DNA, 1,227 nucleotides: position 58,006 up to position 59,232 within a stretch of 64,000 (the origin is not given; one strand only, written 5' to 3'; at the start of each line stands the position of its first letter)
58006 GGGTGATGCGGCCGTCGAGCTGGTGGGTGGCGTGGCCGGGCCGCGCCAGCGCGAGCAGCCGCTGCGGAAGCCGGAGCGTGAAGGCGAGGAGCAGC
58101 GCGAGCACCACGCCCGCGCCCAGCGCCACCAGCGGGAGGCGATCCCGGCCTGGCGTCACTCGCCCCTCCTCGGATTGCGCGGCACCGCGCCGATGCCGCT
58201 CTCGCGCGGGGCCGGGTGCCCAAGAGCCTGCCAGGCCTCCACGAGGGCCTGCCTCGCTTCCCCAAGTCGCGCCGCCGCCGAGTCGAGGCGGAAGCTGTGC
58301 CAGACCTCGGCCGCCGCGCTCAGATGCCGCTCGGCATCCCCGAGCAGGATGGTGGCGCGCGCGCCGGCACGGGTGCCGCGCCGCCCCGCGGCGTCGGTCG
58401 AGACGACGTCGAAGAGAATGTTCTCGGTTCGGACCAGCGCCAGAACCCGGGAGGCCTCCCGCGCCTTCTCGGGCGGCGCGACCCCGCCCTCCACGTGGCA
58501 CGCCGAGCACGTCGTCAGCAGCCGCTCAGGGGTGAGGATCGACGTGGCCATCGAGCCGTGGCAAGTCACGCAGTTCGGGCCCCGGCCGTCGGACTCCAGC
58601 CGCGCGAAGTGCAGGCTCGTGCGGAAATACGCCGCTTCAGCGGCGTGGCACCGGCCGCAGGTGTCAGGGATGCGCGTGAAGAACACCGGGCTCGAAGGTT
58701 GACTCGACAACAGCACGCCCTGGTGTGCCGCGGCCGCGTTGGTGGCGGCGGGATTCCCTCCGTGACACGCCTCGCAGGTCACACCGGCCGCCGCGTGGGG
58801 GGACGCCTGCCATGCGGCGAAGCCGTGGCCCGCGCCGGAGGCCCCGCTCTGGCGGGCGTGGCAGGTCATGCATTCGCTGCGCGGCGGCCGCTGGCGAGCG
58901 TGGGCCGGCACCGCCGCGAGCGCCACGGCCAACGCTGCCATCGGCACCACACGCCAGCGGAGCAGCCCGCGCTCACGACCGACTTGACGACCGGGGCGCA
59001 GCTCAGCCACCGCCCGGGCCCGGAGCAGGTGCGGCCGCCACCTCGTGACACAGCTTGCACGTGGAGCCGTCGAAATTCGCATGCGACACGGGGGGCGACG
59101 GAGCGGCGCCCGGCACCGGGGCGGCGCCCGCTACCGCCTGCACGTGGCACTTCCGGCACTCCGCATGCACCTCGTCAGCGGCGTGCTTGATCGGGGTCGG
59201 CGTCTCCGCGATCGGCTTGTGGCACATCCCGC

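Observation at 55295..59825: Rieske/cytochrome b operon with three multihaem cytochromes c and a DOMON protein instead of cytochrome c1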

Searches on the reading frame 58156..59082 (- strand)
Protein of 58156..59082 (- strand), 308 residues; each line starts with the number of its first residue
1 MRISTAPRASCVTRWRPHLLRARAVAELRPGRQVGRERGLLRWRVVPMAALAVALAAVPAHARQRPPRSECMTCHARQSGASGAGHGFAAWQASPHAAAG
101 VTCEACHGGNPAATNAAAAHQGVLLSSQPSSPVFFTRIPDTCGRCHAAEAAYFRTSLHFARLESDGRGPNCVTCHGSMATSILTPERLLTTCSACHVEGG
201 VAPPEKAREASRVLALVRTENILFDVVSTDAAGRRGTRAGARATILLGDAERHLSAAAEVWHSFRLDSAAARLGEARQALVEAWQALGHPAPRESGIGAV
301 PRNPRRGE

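Call 3: search_protein_families(library=pfam, proteins=[window:58156-59082:-], max_evalue=0.01)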
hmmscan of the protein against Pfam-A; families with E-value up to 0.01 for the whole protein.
window:58156-59082:- (308 aa): 7 families
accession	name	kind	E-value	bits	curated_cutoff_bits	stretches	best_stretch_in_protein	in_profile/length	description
PF13435.11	Cytochrome_C554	-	6e-07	30.7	20.8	1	67-108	47-84/84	Cytochrome c554 and c-prime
PF14522.11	Cytochrome_C7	-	3.2e-06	27.3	24.8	1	94-175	6-66/67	Cytochrome c7 and related cytochrome c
PF22113.1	Mtrc-MtrF_II-IV_dom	-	9.7e-06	25.6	30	2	97-178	78-166/176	Outer membrane cytochrome MtrC/MtrF-like, domains II/IV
PF14537.11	Cytochrom_c3_2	-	6.9e-05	23.7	25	1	96-196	2-78/79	Cytochrome c3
PF09699.15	Paired_CXXCH_1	-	0.00014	21.9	20.6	0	97-150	2-40/41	Doubled CXXCH motif (Paired_CXXCH_1)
PF02335.20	Cytochrom_C552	-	0.00031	20.3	24.1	1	88-156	232-292/438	Cytochrome c552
PF02085.21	Cytochrom_CIII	-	0.0053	17.5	22.9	0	138-196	45-101/101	Class III cytochrome C family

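Call 92: find_homologous_proteins(query=window:58156-58941:-, max_evalue=0.001)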
Query window:58156-58941:- (261 aa): 257 proteins with E <= 0.001 among 8000 candidates; the best 120 are listed.
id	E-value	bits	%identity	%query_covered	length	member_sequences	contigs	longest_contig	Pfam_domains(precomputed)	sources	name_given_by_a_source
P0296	5.4e-166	569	100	100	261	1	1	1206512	PF13435.12,PF14522.12,PF22113.2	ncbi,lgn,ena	-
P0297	3.1e-142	491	88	92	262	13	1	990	PF13435.12,PF14522.12,PF22113.2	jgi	jgi:hypothetical protein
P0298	7.9e-128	444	83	91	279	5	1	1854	PF14522.12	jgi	-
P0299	2.7e-127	442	79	98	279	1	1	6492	PF09699.16,PF14522.12,PF22113.2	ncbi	-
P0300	1.3e-126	439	80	93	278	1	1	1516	PF14522.12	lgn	-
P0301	1.8e-125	436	78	100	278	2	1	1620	PF09699.16,PF14537.12,PF14522.12,PF22113.2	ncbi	-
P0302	3.2e-124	432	78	93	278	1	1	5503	PF14522.12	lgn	-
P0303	5.8e-123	428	77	99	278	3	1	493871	PF14537.12,PF14522.12,PF22113.2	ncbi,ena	-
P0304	1.8e-122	426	83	88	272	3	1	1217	PF14522.12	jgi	jgi:hypothetical protein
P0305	4.9e-122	425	79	92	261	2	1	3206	PF13435.12,PF14522.12,PF22113.2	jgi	jgi:Cytochrome c554 and c-prime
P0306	5.0e-122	425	76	99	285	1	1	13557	PF09699.16,PF13435.12,PF14522.12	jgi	jgi:hypothetical protein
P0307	5.6e-122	424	79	90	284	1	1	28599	PF13435.12,PF14522.12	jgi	jgi:hypothetical protein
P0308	1.1e-121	423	76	94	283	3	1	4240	PF14522.12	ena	-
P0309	3.7e-121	422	77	96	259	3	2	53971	PF13435.12,PF14522.12,PF22113.2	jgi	jgi:hypothetical protein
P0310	2.9e-120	419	79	92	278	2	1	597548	PF09699.16,PF14537.12,PF14522.12,PF22113.2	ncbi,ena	-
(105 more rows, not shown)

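Call 101: search_solved_structures(query=A6, max_evalue=1)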
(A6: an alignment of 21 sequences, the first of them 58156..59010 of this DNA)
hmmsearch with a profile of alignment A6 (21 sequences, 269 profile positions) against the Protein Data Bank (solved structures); distinct sequences matched with E-value up to 1: 21.
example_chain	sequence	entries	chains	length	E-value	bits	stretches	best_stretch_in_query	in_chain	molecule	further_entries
6r2q_A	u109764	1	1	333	0.00038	23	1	27-71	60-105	Cystathionine beta-synthase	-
4u0o_B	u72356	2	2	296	0.0068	18.9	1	127-247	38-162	Lipoyl synthase 2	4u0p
8k9e_A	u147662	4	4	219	0.0095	18.4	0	126-164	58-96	Cytochrome c7-like domain-containing protein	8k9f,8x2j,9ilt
1ehj_A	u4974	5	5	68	0.045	16.2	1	56-109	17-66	CYTOCHROME C7 | CYTOCHROME C551.5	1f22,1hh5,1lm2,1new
2j7a_A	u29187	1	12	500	0.076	15.4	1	50-84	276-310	CYTOCHROME C NITRITE REDUCTASE NRFA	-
1kwj_A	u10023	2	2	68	0.082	15.3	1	56-109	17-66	cytochrome c7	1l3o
2vr0_A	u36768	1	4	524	0.084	15.3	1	50-84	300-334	CYTOCHROME C NITRITE REDUCTASE, CATALYTIC SUBUNIT NFRA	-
8qj6_A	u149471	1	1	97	0.11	14.9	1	127-180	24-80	Lipoprotein cytochrome c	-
8hdd_B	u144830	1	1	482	0.15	14.5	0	152-171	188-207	Glucose dehydrogenase beta subunit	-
9wqv_C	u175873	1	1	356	0.33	13.3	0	114-139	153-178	Photosynthetic reaction center cytochrome c subunit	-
6tr1_C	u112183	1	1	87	0.35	13.3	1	153-224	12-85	Cytochrome c6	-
6tr1_A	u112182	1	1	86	0.38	13.2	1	153-222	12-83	Cytochrome c6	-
7txe_A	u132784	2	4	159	0.4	13.1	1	30-63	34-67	Cytochrome c2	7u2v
1vrn_C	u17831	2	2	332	0.55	12.6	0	21-74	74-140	Photosynthetic reaction center cytochrome c subunit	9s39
6et5_C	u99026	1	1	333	0.56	12.6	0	21-74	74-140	Photosynthetic reaction center cytochrome c subunit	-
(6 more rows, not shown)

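Call 102: predict_structure(alignment_id=A6)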
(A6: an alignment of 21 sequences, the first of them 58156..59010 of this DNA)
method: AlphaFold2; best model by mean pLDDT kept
length: 284 residues; sequences in the alignment: 21
mean_pLDDT: 64.0   pTM: 0.44
mean pLDDT of the five models: 64.0, 62.8, 62.1, 58.0, 57.3
residues with pLDDT >= 90: 35; 70-90: 75; 50-70: 95; < 50: 79
segments of 3 or more residues with pLDDT < 50: 1-3, 15-17, 37-39, 58-62, 111-139, 142-167, 272-277
pLDDT, mean of each block of 10 residues (from residue 1): 54 52 55 53 70 58 61 68 78 80 60 35 35 44 39 36 49 59 69 78 88 96 92 73 83 94 89 48 55
secondary structure, 60 per line:
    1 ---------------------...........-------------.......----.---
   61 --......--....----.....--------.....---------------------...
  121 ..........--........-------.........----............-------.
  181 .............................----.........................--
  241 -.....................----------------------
elements in order: H22-32 H46-52 H64-68 H71-74 H79-83 H92-96 H118-130 H133-140 H148-156 H161-172 H180-209 H214-238 H242-262
